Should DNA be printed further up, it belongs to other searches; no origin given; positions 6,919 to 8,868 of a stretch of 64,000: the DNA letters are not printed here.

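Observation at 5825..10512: Redox cargo block: membrane-anchored NirK, FAD-linked oxidase, NDH-2 and DsbB inside the island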

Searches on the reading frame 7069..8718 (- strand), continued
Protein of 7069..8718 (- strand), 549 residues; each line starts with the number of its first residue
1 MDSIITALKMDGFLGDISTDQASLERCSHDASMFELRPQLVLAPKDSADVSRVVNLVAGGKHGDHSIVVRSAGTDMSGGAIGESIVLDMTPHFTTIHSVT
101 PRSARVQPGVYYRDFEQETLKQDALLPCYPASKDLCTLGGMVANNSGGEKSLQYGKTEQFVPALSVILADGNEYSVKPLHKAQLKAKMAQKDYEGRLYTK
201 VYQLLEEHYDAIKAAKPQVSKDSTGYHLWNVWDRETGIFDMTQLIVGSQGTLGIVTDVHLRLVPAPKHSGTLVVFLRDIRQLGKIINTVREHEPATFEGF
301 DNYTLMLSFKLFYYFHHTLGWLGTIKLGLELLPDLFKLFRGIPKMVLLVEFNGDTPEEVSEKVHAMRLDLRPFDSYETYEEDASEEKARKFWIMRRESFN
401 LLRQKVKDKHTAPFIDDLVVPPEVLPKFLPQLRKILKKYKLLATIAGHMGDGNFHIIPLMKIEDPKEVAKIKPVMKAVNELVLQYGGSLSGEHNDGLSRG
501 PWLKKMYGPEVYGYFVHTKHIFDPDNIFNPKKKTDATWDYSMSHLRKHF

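Call 45: find_encoding_contigs(protein=P0169, flank=6000, max_places=1)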
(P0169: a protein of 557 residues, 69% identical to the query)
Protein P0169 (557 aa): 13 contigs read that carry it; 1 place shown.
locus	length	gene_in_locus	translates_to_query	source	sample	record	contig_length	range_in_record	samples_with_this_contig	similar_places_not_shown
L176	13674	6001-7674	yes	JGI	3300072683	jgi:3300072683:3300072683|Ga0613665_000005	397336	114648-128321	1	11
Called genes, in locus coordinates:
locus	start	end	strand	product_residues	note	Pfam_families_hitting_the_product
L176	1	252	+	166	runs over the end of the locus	PF00293:NUDIX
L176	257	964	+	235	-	PF22935:RM44_endonuclase (weak), PF14622:Ribonucleas_3_3, PF00636:Ribonuclease_3, PF00035:dsrm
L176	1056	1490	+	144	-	PF00886:Ribosomal_S16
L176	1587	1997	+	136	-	PF13083:KH_KhpA-B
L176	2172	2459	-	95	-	-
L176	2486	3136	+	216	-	PF01746:tRNA_m1G_MT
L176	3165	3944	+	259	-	-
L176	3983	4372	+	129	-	PF09055:Sod_Ni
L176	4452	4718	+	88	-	PF10502:Peptidase_S26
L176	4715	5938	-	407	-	PF00890:FAD_binding_2 (faint), PF01266:DAO (faint), PF07992:Pyr_redox_2, PF13450:NAD_binding_8 (faint), PF13454:NAD_binding_9 (faint), PF13738:Pyr_redox_3 (faint), PF00070:Pyr_redox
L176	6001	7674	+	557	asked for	PF01565:FAD_binding_4, PF02913:FAD-oxidase_C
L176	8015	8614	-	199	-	PF22327:Nudt16-like, PF00293:NUDIX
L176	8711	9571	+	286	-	PF01040:UbiA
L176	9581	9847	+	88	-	-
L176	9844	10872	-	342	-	-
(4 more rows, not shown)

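Call 70: find_encoding_contigs(protein=P0231, flank=7000, max_places=1)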
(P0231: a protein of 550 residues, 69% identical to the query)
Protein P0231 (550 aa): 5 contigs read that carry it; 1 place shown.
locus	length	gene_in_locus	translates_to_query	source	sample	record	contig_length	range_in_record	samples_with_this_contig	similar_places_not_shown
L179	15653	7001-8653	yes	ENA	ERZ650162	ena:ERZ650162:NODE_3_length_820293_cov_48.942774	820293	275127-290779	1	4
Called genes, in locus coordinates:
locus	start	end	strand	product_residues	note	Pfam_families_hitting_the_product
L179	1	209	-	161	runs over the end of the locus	-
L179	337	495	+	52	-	-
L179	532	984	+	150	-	PF01029:NusB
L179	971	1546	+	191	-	PF00293:NUDIX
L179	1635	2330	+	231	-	PF22935:RM44_endonuclase (weak), PF14622:Ribonucleas_3_3, PF00636:Ribonuclease_3, PF00035:dsrm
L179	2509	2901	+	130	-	PF00886:Ribosomal_S16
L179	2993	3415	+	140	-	PF13083:KH_KhpA-B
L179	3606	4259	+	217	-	PF01746:tRNA_m1G_MT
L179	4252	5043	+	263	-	-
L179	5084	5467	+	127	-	PF09055:Sod_Ni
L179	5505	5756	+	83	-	PF10502:Peptidase_S26 (weak)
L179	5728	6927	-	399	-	PF07992:Pyr_redox_2, PF13454:NAD_binding_9 (faint), PF00070:Pyr_redox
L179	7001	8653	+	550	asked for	PF01565:FAD_binding_4, PF02913:FAD-oxidase_C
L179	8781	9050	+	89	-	-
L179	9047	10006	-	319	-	-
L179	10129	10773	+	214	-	PF00027:cNMP_binding, PF13545:HTH_Crp_2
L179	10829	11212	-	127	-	PF00072:Response_reg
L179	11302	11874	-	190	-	-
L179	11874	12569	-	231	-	PF13462:Thioredoxin_4, PF01323:DSBA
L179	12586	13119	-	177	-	-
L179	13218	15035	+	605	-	PF00009:GTP_EFTU, PF01926:MMR_HSR1 (weak), PF22042:EF-G_D2, PF03144:GTP_EFTU_D2, PF00679:EFG_C, PF21018:BipA_C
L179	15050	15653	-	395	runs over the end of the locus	-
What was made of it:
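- A Crp/FNR-type regulator lies nearby in L179 (call 70).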

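Call 71: find_encoding_contigs(protein=P0189, flank=7000, max_places=1)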
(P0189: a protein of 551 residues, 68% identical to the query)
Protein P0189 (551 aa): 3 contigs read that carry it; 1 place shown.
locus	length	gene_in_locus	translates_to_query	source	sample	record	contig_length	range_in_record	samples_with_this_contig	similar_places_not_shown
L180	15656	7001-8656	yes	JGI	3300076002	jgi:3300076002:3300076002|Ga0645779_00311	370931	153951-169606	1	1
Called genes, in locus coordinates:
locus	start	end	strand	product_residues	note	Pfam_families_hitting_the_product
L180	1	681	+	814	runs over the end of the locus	PF00133:tRNA-synt_1, PF01406:tRNA-synt_1e (faint), PF09334:tRNA-synt_1g, PF13603:tRNA-synt_1_2, PF00133:tRNA-synt_1, PF08264:Anticodon_1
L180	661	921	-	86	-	-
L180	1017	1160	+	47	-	-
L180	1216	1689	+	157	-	PF01029:NusB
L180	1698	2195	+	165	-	PF00293:NUDIX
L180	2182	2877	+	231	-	PF22935:RM44_endonuclase, PF14622:Ribonucleas_3_3, PF00636:Ribonuclease_3, PF00035:dsrm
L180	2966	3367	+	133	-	PF00886:Ribosomal_S16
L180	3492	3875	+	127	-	PF13083:KH_KhpA-B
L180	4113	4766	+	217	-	PF01746:tRNA_m1G_MT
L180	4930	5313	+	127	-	PF09055:Sod_Ni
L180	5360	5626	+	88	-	PF10502:Peptidase_S26 (weak)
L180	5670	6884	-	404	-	PF01266:DAO (faint), PF07992:Pyr_redox_2, PF13454:NAD_binding_9 (faint), PF13738:Pyr_redox_3 (faint), PF00070:Pyr_redox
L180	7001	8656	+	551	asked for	PF01565:FAD_binding_4, PF02913:FAD-oxidase_C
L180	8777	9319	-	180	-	-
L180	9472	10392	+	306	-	PF00116:COX2 (faint), PF06481:COX_ARM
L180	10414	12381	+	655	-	PF00115:COX1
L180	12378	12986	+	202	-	PF00510:COX3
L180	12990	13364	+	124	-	PF03626:COX4_pro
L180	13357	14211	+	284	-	PF01040:UbiA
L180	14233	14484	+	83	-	-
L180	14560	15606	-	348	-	-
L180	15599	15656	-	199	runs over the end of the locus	-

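Call 72: find_encoding_contigs(protein=P0223, flank=7000, max_places=1)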
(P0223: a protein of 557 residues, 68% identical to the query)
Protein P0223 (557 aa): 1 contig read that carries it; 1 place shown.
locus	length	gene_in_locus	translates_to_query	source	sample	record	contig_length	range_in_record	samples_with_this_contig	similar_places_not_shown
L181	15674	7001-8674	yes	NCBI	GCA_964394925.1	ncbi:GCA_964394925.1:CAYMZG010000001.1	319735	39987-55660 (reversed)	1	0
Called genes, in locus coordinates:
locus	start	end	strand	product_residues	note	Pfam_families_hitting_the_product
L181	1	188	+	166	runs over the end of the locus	PF00293:NUDIX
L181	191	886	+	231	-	PF14622:Ribonucleas_3_3, PF00636:Ribonuclease_3, PF00035:dsrm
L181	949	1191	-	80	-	-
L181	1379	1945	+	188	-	-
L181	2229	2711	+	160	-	PF00886:Ribosomal_S16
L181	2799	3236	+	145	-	PF13083:KH_KhpA-B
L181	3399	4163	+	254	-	PF01746:tRNA_m1G_MT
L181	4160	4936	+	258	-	-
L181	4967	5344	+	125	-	PF09055:Sod_Ni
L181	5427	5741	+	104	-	PF00717:Peptidase_S24 (weak), PF10502:Peptidase_S26 (weak)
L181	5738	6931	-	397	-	PF01266:DAO (faint), PF07992:Pyr_redox_2, PF00070:Pyr_redox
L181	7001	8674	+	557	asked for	PF01565:FAD_binding_4, PF02913:FAD-oxidase_C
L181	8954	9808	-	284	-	PF01040:UbiA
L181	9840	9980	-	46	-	-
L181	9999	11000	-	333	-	-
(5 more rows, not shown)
